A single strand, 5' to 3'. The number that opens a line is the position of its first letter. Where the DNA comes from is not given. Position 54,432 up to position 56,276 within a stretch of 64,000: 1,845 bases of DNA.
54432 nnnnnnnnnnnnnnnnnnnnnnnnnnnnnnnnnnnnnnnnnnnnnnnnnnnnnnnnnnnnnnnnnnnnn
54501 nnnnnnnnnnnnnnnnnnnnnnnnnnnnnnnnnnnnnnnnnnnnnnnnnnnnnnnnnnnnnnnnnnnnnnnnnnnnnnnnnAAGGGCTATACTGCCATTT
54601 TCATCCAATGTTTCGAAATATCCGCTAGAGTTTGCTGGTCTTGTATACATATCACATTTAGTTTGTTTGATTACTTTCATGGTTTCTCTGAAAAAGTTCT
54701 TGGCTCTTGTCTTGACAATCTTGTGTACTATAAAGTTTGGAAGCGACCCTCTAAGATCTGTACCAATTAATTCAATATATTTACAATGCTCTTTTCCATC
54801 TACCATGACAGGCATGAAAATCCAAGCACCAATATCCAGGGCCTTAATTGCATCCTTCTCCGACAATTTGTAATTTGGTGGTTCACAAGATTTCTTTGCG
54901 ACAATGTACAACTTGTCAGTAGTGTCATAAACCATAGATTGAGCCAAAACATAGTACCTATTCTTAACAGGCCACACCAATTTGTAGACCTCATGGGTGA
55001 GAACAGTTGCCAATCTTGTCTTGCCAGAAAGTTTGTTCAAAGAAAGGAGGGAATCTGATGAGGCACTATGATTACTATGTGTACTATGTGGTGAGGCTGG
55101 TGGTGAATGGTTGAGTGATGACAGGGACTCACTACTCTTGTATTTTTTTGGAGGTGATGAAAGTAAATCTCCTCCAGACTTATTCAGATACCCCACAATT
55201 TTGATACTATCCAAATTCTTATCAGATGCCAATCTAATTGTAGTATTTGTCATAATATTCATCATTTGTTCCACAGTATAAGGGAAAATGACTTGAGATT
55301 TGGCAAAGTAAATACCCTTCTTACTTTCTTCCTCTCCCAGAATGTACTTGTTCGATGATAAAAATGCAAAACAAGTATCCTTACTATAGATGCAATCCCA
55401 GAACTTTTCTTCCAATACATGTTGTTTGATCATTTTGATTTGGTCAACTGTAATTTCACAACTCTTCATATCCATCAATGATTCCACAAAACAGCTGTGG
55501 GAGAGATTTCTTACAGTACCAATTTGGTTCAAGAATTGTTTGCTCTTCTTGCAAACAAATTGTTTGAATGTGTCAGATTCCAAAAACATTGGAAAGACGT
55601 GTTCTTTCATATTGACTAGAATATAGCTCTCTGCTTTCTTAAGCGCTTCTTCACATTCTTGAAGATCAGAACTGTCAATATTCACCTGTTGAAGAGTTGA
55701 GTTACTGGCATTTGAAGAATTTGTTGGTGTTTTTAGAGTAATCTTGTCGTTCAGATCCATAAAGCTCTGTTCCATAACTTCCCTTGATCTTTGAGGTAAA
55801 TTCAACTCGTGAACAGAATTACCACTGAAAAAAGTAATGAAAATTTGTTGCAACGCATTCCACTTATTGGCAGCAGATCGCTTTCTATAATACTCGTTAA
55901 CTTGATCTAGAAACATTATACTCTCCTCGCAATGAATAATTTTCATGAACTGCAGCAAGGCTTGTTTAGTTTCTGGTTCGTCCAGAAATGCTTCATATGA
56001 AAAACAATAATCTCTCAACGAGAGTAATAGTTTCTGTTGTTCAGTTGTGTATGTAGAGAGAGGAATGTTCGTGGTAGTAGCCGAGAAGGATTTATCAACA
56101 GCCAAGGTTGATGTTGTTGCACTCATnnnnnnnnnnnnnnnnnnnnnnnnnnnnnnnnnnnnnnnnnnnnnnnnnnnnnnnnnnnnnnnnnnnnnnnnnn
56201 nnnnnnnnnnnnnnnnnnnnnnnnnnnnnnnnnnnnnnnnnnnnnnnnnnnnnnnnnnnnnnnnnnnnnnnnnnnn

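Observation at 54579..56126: A regulator-of-G-protein-signalling domain fused to a START lipid-binding-like domain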

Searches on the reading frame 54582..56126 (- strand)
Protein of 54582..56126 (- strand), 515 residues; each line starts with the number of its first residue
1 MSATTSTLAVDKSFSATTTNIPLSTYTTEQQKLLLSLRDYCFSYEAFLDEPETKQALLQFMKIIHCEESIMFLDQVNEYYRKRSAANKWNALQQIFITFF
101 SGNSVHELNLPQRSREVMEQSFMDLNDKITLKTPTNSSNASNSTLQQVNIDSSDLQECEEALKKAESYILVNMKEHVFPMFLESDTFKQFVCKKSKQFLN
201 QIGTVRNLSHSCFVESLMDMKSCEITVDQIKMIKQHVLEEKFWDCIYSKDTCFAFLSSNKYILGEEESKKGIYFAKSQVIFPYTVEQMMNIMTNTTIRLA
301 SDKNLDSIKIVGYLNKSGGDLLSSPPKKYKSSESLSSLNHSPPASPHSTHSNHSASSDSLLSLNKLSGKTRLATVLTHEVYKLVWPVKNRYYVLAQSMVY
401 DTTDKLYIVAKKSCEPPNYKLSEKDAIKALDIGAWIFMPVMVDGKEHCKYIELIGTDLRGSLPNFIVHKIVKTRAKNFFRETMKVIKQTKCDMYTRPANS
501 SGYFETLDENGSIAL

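Call 4: search_protein_families(library=pfam, proteins=[window:54582-56126:-], max_evalue=1)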
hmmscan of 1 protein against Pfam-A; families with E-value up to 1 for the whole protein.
window:54582-56126:- (515 aa): 2 families
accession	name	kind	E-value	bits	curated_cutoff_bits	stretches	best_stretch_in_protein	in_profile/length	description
PF00615.24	RGS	-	1.9e-12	48.1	23.9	1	44-190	2-117/117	Regulator of G protein signaling domain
PF01852.25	START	-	4.1e-06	26.8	22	1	373-488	89-203/207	START domain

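Call 5: find_homologous_proteins(query=window:54582-56126:-)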
Query window:54582-56126:- (515 aa): 7 proteins with E <= 0.001 among 6819 candidates.
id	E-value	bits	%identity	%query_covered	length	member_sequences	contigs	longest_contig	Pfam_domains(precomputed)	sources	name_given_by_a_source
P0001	0.0e+0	1152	100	100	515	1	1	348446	PF00615.25,PF01852.26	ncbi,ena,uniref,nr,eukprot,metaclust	ncbi:predicted protein [Naegleria gruberi]|uniref:Predicted protein n=1 Tax=Naegleria gruberi TaxID=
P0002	1.6e-162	560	52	93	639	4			PF00615.25,PF01852.26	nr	nr:unnamed protein product [Naegleria fowleri]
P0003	3.1e-160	552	47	99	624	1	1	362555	PF00615.25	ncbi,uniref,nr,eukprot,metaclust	ncbi:predicted protein [Naegleria gruberi]|uniref:Predicted protein n=1 Tax=Naegleria gruberi TaxID=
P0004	5.3e-157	542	49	93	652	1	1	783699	PF00615.25,PF01852.26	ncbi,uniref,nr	ncbi:hypothetical protein C9374_012732 [Naegleria lovaniensis]|uniref:START domain-containing protei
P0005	1.1e-140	488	45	95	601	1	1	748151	PF00615.25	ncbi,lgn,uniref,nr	ncbi:hypothetical protein FDP41_005315 [Naegleria fowleri]|uniref:RGS domain-containing protein n=1 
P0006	8.1e-137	475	44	95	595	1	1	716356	PF00615.25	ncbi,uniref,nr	ncbi:hypothetical protein C9374_002183 [Naegleria lovaniensis]|uniref:RGS domain-containing protein 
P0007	6.9e-77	277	45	39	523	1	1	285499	PF00615.25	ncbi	ncbi:hypothetical protein ABK040_000663 [Willaertia magna]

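Call 6: search_solved_structures(query=window:54582-56126:-, max_evalue=1, show_alignments=2)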
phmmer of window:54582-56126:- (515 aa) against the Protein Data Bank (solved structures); distinct sequences matched with E-value up to 1: 10.
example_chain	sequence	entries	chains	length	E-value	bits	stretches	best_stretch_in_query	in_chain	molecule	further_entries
2ihb_B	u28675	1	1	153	0.0042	19.1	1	32-115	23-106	Regulator of G-protein signalling 10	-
2i59_A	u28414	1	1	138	0.0076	18.3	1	34-115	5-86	Regulator of G-protein signaling 10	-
2dlr_A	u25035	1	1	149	0.011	17.8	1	36-115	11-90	Regulator of G-protein signaling 10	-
6ser_A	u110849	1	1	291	0.1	14.6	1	382-481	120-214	START domain-containing protein 10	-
2ik8_B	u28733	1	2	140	0.18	13.8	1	43-121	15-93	Regulator of G-protein signaling 16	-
4ekc_B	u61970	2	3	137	0.2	13.6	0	55-124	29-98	Regulator of G-protein signaling 2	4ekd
2bt2_A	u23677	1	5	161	0.22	13.5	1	43-121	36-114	REGULATOR OF G-PROTEIN SIGNALING 16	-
2af0_A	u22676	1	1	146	0.23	13.4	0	55-124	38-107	Regulator of G-protein signaling 2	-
6am3_X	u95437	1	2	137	0.41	12.6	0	43-127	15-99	Regulator of G-protein signaling 17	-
1zv4_X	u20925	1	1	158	0.57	12.1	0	41-127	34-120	Regulator of G-protein signaling 17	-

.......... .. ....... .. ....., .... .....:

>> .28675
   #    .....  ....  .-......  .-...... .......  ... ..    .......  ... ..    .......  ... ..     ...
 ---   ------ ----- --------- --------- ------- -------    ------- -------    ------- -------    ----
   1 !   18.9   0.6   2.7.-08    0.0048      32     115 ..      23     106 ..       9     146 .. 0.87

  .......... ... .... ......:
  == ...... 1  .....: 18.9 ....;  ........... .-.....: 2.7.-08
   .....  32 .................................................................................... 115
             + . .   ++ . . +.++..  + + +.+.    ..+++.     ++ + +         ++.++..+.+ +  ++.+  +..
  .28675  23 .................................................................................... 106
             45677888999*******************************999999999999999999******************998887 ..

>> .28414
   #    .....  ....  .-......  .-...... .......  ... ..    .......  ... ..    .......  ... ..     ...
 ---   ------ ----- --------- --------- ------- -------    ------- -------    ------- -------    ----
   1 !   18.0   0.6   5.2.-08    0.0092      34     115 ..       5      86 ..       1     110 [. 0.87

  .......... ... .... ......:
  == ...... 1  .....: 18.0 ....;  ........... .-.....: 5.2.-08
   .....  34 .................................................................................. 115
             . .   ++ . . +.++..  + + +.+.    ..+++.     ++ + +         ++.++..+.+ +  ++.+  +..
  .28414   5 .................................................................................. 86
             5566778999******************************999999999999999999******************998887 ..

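Call 21: predict_structure(alignment_id=A1)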
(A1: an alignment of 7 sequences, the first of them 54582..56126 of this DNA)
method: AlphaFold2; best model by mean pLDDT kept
length: 515 residues; sequences in the alignment: 7
mean_pLDDT: 49.7   pTM: 0.37
mean pLDDT of the five models: 49.7, 48.7, 47.8, 47.4, 45.6
residues with pLDDT >= 90: 27; 70-90: 119; 50-70: 29; < 50: 340
segments of 3 or more residues with pLDDT < 50: 1-22, 136-138, 140-147, 207-342, 347-515
pLDDT, mean of each block of 10 residues (from residue 1): 25 31 59 64 79 87 87 90 87 91 79 88 86 52 48 84 89 82 84 78 55 34 32 35 37 36 35 30 33 35 35 28 31 30 35 27 29 32 31 33 29 26 30 35 36 35 39 41 45 43 39 32
secondary structure, 60 per line:
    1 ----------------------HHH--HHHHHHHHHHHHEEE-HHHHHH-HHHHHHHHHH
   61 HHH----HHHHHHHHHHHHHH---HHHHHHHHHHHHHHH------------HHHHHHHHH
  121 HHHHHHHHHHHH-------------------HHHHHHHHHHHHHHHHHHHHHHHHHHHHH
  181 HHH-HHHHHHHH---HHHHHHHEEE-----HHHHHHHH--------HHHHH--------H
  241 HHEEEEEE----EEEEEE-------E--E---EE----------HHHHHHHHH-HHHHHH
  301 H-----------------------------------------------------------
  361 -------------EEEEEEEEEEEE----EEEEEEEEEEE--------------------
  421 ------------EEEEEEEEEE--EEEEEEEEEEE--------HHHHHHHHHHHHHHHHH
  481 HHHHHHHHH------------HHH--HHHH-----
elements in order: H28-39 E40-42 H44-49 H51-63 H68-81 H85-99 H112-132 H152-183 H185-192 H196-202 E203-205 H211-218 H227-231 E243-248 E253-258 H285-293 H295-301 E374-385 E390-400 E433-442 E445-455 H464-489 H507-510

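Call 23: search_solved_structures(query=A1, max_evalue=0.01, show_alignments=3)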
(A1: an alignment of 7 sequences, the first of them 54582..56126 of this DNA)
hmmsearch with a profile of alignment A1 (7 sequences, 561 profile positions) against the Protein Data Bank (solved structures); distinct sequences matched with E-value up to 0.01: 24.
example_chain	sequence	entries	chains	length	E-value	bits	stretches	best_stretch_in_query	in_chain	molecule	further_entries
2ik8_B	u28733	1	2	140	1.2e-05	27.5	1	65-144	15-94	Regulator of G-protein signaling 16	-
2bt2_A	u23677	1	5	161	1.5e-05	27.2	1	62-144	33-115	REGULATOR OF G-PROTEIN SIGNALING 16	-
2ode_B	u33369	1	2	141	2.5e-05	26.4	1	63-142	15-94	Regulator of G-protein signaling 8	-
2ihb_B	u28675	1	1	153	7.8e-05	24.7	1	38-137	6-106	Regulator of G-protein signalling 10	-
3c7l_A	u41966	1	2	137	9.1e-05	24.5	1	62-144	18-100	Regulator of G-protein signaling 16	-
5do9_B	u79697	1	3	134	0.00011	24.3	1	63-143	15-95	Regulator of G-protein signaling 8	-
3c7k_B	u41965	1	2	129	0.00012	24.2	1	65-144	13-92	Regulator of G-protein signaling 16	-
4gou_A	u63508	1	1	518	0.00013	24.1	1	68-151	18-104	EhRGS-RhoGEF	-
2ihd_A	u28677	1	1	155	0.00015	23.8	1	62-142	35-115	Regulator of G-protein signaling 8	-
4ekc_B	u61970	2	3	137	0.00036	22.5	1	74-145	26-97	Regulator of G-protein signaling 2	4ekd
1agr_E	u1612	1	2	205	0.00038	22.5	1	42-143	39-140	RGS4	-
2af0_A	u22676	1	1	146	0.00044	22.3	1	72-145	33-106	Regulator of G-protein signaling 2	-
2mou_A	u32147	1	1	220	0.00063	21.7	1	449-527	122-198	StAR-related lipid transfer protein 6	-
2crp_A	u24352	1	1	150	0.00072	21.6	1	49-143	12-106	Regulator of G-protein signaling 5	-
4igu_A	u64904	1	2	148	0.00077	21.5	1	47-143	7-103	CG5036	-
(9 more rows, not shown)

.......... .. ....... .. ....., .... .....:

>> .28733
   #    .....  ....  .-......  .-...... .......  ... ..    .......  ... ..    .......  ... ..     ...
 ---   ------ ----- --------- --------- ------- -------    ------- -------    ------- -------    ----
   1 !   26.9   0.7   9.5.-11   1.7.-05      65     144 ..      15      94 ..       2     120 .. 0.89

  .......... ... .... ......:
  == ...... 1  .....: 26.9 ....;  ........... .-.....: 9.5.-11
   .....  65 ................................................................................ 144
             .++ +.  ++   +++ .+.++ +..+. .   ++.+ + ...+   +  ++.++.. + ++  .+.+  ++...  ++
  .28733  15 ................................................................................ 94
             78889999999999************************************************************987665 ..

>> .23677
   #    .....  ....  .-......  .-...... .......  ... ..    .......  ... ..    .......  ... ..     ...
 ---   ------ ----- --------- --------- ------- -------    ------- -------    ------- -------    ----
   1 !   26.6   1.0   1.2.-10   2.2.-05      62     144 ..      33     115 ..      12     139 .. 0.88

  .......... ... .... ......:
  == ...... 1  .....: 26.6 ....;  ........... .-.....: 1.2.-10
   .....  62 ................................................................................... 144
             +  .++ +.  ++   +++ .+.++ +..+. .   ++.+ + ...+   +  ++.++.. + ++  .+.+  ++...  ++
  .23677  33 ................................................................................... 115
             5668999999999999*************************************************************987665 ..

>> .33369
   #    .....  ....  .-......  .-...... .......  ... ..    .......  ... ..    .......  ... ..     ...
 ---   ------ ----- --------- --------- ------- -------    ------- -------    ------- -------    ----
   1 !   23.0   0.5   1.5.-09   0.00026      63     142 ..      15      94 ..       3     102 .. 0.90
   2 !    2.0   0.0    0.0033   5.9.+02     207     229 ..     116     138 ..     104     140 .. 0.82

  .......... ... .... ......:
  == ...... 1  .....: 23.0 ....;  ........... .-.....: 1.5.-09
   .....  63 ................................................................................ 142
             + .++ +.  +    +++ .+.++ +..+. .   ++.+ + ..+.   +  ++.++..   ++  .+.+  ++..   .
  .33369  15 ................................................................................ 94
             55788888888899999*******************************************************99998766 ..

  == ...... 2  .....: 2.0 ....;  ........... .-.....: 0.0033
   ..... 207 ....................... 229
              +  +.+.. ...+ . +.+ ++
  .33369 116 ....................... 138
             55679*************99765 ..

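Call 24: search_protein_representatives(alignment_id=A1)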
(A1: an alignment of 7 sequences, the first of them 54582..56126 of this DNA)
Query: 7 sequences, 561 profile positions. Proteins with E-value up to 0.001 (for the whole library): 367; up to 1e-10: 127; up to 1e-30: 33. The best 150 are listed.
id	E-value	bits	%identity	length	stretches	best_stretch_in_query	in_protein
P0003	5.3e-273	923.3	-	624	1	1-561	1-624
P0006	3.9e-267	903.9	-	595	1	17-561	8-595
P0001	1.3e-248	842.7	-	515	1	41-561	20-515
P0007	9.4e-186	635.3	-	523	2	53-356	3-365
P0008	3.1e-104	366.2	-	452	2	50-355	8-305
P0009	1.8e-76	274.5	-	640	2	15-356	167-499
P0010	5.9e-73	262.9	-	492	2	55-354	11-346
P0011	8.6e-72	259.0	-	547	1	48-561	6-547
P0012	3.5e-70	253.7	-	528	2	36-350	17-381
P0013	1.1e-67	245.5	-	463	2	51-352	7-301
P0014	3.3e-66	240.6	-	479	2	57-356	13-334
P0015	1.7e-65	238.2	-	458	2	55-357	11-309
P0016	6.0e-63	229.9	-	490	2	55-352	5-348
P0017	6.9e-63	229.6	-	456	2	51-351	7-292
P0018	3.5e-60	220.7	-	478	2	54-356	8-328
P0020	2.4e-56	208.1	-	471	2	197-557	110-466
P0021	1.6e-55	205.3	-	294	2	417-561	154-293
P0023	1.7e-46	175.5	-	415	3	194-356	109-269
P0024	2.4e-45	171.8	-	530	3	55-360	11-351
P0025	3.6e-43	164.6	-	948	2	410-561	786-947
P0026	1.1e-40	156.4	-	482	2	419-561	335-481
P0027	8.5e-40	153.4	-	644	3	412-553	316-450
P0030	1.2e-36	143.0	-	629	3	54-172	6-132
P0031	5.9e-36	140.7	-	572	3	20-147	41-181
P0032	1.3e-34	136.3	-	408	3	415-559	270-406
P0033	6.2e-34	134.1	-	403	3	419-539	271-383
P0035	5.8e-32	127.6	-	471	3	64-148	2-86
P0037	2.7e-30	122.0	-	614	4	49-149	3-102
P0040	4.8e-28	114.6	-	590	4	50-148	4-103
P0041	2.2e-27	112.4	-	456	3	52-151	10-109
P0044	1.4e-26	109.7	-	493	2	41-152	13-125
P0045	1.9e-25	106.1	-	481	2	33-152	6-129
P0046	2.1e-25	105.9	-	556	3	181-351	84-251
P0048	3.4e-24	101.9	-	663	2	11-241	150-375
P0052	1.1e-21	93.6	-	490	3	416-554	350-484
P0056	5.9e-21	91.2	-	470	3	63-152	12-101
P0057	1.2e-19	86.9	-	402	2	111-354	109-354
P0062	5.6e-19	84.7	-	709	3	29-146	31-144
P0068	9.5e-18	80.6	-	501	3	46-150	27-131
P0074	4.4e-17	78.4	-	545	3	20-145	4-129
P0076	6.9e-17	77.8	-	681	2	402-556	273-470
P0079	5.5e-16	74.8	-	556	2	108-349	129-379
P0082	1.3e-15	73.6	-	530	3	55-153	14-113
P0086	8.0e-15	71.0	-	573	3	90-221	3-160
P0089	1.4e-14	70.1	-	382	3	201-339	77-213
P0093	2.5e-14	69.3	-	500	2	25-347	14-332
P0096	7.5e-14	67.8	-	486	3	52-149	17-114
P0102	4.0e-13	65.4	-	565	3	111-338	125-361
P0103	6.0e-13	64.8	-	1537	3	418-516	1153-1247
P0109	1.3e-12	63.7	-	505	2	111-349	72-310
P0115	5.6e-12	61.6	-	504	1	65-349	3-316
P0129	9.5e-11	57.5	-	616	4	421-555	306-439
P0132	1.3e-10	57.1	-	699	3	111-357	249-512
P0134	1.7e-10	56.7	-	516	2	201-339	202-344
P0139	4.2e-10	55.4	-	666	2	420-539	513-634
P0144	1.0e-09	54.1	-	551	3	28-150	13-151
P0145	1.0e-09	54.1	-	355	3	205-355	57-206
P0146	1.0e-09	54.1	-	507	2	419-556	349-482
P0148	1.3e-09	53.8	-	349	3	206-354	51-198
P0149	1.3e-09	53.8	-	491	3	48-169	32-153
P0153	1.7e-09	53.4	-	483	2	112-338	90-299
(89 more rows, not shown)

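Call 27: list_cluster_members(proteins=[P0008, P0009, P0010, P0011, P0012, P0020, P0023, P0032, P0044, P0048])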
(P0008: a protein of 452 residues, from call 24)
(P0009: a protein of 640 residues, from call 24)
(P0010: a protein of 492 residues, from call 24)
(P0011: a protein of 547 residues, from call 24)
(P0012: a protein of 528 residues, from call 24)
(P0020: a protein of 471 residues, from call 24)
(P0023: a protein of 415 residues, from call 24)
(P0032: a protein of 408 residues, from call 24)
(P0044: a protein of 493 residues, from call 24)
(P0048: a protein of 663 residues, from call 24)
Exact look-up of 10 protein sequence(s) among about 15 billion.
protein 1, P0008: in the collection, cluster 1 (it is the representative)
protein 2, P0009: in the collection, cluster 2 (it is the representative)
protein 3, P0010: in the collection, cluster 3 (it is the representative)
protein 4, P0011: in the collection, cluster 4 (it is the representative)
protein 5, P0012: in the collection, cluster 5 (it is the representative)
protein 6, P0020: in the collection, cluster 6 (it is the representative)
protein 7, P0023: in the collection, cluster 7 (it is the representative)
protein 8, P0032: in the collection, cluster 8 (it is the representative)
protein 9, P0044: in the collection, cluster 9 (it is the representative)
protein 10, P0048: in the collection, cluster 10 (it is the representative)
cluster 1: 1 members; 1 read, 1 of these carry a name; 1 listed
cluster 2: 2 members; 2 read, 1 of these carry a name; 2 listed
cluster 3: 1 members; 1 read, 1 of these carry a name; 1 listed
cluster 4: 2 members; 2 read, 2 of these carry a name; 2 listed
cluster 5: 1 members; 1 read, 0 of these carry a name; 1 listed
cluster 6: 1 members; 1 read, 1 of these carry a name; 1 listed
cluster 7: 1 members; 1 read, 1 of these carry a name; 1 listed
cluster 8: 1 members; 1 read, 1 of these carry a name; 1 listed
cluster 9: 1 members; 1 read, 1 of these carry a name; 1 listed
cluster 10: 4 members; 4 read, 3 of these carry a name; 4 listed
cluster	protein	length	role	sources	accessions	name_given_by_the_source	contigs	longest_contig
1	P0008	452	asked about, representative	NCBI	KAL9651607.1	hypothetical protein ABK040_001552 [Willaertia magna]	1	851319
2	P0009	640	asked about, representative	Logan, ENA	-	-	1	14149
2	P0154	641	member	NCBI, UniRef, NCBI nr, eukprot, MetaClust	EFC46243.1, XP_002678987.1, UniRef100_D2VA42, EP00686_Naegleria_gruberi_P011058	predicted protein [Naegleria gruberi] | Predicted protein n=1 Tax=Naegleria gruberi TaxID=5762 RepID=D2VA42_NAEGR | uncharacterized protein NAEGRDRAFT_65731 [Naegleria gruberi]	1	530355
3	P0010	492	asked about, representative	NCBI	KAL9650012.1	hypothetical protein ABK040_003130 [Willaertia magna]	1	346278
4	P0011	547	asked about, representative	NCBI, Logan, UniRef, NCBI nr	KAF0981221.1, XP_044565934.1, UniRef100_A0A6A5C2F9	hypothetical protein FDP41_013009 [Naegleria fowleri] | RGS domain-containing protein n=1 Tax=Naegleria fowleri TaxID=5763 RepID=A0A6A5C2F9_NAEFO | uncharacterized protein FDP41_013009 [Naegleria fowleri]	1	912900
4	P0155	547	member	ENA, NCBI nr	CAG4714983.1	unnamed protein product [Naegleria fowleri]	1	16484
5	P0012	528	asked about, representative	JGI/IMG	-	-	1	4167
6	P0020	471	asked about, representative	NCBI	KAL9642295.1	hypothetical protein ABK040_007294 [Willaertia magna]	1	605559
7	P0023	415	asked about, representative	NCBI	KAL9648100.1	hypothetical protein ABK040_007466 [Willaertia magna]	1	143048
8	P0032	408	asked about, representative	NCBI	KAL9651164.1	hypothetical protein ABK040_008236 [Willaertia magna]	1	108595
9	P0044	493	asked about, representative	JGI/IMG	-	hypothetical protein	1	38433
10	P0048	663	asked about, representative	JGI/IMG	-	-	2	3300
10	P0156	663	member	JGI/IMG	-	hypothetical protein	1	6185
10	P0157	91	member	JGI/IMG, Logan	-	hypothetical protein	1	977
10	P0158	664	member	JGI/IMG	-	hypothetical protein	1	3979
